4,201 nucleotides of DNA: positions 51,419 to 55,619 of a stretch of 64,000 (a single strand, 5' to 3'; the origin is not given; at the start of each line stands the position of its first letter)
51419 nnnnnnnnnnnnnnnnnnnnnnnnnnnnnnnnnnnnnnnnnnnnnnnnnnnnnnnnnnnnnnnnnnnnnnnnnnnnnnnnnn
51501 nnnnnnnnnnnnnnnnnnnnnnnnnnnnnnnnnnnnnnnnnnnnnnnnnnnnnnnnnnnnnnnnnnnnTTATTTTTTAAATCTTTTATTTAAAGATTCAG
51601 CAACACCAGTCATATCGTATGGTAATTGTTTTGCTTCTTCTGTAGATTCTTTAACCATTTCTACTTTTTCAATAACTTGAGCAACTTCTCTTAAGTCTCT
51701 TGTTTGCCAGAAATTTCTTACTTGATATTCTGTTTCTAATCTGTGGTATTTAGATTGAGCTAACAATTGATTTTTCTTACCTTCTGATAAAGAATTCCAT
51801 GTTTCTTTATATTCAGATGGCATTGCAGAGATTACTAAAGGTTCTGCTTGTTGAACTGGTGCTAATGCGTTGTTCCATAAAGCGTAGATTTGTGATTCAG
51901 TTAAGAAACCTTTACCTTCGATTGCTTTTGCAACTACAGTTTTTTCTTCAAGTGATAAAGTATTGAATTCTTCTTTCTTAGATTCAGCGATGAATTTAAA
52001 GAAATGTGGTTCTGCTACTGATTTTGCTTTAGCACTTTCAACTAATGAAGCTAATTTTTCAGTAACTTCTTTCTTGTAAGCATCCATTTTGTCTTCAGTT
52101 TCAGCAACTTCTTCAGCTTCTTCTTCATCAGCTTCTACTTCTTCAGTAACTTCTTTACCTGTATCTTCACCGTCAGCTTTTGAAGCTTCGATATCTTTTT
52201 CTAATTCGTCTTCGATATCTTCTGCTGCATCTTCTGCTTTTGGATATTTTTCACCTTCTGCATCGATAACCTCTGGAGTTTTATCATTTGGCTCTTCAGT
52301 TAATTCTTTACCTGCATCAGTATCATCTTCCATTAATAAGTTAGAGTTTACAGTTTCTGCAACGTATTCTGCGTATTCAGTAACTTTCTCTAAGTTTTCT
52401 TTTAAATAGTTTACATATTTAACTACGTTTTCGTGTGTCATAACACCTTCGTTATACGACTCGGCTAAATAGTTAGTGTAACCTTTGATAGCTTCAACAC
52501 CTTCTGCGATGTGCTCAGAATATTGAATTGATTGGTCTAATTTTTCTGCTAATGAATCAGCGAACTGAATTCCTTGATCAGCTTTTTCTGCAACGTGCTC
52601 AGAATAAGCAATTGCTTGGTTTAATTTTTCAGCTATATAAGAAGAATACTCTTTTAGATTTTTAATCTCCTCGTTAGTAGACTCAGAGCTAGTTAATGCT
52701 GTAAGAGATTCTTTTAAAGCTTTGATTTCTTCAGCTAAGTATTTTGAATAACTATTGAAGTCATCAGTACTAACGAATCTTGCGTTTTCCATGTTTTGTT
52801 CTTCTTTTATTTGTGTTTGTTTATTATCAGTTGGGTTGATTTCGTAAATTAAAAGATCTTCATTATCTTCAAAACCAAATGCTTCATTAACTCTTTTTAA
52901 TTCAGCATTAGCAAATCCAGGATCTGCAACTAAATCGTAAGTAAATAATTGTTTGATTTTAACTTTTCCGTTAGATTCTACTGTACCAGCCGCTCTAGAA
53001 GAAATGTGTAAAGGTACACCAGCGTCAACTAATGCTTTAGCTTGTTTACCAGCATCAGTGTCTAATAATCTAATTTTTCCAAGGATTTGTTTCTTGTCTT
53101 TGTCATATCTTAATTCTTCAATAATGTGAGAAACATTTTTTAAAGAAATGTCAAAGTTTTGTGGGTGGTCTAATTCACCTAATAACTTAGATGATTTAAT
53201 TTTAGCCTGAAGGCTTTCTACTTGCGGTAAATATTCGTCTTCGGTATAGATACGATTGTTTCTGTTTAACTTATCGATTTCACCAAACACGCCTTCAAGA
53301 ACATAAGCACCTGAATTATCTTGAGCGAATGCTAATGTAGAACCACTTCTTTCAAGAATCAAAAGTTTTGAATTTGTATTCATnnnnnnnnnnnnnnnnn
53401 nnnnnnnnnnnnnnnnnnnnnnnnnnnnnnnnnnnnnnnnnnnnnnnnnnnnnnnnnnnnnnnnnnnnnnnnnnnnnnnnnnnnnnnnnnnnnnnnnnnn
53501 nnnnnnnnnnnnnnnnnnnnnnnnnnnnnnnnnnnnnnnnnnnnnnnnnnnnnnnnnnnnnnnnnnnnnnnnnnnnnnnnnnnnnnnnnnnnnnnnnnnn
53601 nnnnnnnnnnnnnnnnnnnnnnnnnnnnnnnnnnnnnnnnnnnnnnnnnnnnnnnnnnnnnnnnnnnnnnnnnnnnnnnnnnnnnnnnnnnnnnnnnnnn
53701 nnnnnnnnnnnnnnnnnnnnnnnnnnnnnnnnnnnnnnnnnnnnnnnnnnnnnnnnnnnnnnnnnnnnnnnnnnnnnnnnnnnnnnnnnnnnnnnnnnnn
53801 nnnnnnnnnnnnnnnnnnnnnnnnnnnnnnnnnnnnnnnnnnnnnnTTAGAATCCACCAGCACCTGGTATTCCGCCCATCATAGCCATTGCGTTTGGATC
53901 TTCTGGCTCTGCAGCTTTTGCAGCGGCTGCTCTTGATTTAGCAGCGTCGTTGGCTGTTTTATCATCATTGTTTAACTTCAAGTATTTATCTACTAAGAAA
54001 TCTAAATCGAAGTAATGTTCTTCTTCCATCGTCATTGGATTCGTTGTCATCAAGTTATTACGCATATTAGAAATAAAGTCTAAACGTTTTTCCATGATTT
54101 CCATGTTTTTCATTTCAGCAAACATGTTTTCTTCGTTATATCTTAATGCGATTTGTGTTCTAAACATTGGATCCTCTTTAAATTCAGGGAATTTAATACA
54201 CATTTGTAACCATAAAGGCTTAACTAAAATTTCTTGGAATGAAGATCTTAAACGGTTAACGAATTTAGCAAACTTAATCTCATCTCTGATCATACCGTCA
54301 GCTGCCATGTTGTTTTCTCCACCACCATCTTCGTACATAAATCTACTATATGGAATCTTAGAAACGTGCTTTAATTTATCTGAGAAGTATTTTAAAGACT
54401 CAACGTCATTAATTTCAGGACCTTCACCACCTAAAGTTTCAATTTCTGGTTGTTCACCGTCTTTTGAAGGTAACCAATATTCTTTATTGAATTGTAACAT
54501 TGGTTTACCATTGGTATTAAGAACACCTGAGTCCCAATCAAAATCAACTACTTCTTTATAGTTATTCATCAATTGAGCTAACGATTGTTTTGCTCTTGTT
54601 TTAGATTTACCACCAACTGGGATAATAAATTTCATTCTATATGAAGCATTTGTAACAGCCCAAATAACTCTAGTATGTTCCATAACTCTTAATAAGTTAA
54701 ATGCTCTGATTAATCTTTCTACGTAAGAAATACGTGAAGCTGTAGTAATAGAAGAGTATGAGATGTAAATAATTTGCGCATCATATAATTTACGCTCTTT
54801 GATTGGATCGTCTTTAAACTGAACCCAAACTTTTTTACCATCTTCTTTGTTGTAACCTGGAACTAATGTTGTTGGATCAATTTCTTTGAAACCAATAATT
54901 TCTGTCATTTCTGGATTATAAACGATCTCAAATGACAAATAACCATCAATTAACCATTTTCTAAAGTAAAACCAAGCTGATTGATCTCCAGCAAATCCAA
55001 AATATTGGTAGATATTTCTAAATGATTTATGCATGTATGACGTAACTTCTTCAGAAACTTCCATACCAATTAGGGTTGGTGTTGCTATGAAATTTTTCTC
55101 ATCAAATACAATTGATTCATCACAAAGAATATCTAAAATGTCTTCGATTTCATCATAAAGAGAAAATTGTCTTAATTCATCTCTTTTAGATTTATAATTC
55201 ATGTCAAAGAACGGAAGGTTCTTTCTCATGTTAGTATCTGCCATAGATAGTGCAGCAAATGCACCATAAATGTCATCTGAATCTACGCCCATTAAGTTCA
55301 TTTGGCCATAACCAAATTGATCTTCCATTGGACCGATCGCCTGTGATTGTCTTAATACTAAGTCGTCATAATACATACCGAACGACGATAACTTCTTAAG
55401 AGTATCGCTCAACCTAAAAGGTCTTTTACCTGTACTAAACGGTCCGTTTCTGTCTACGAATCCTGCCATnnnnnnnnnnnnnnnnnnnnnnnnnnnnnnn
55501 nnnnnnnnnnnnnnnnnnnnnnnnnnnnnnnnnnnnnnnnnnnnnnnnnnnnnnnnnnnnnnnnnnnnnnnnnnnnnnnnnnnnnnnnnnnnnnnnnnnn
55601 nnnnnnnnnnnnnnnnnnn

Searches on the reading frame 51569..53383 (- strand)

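Call 64: search_protein_families(library=phrogs, proteins=[window:51569-53383:-], max_evalue=0.00001)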
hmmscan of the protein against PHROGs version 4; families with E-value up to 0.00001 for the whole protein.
window:51569-53383:- (604 aa): 3 families
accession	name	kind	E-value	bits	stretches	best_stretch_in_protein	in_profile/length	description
phrog_207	-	head and packaging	8.5e-42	144.8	1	19-503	32-481/519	head maturation protease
phrog_3014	-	head and packaging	3.8e-11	43.7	1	15-226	17-252/266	head maturation protease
phrog_22848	-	unknown function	9.7e-07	28.2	1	34-160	160-299/991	-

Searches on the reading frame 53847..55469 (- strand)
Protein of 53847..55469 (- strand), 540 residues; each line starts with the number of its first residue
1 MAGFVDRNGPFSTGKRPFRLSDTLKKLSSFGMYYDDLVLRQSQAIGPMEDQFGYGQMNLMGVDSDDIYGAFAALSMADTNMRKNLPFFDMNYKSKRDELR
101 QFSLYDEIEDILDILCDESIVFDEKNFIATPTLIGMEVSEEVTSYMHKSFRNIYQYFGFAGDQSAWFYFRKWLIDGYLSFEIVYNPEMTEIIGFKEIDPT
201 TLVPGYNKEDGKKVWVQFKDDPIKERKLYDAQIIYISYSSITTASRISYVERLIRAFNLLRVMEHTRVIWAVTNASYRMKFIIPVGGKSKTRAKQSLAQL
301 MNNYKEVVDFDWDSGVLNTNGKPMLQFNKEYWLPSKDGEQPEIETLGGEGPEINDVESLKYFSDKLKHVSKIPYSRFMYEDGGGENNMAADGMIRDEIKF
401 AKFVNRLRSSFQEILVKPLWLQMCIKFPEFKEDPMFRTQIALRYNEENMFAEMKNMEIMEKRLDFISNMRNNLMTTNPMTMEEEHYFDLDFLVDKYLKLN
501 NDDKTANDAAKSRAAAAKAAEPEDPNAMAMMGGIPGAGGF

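Call 64: search_protein_families(library=phrogs, proteins=[window:53847-55469:-], max_evalue=0.00001)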
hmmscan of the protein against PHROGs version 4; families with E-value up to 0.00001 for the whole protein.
window:53847-55469:- (540 aa): 1 family
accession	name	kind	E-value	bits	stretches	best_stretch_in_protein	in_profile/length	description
phrog_213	-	head and packaging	2.4e-68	232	1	90-531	58-515/528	portal protein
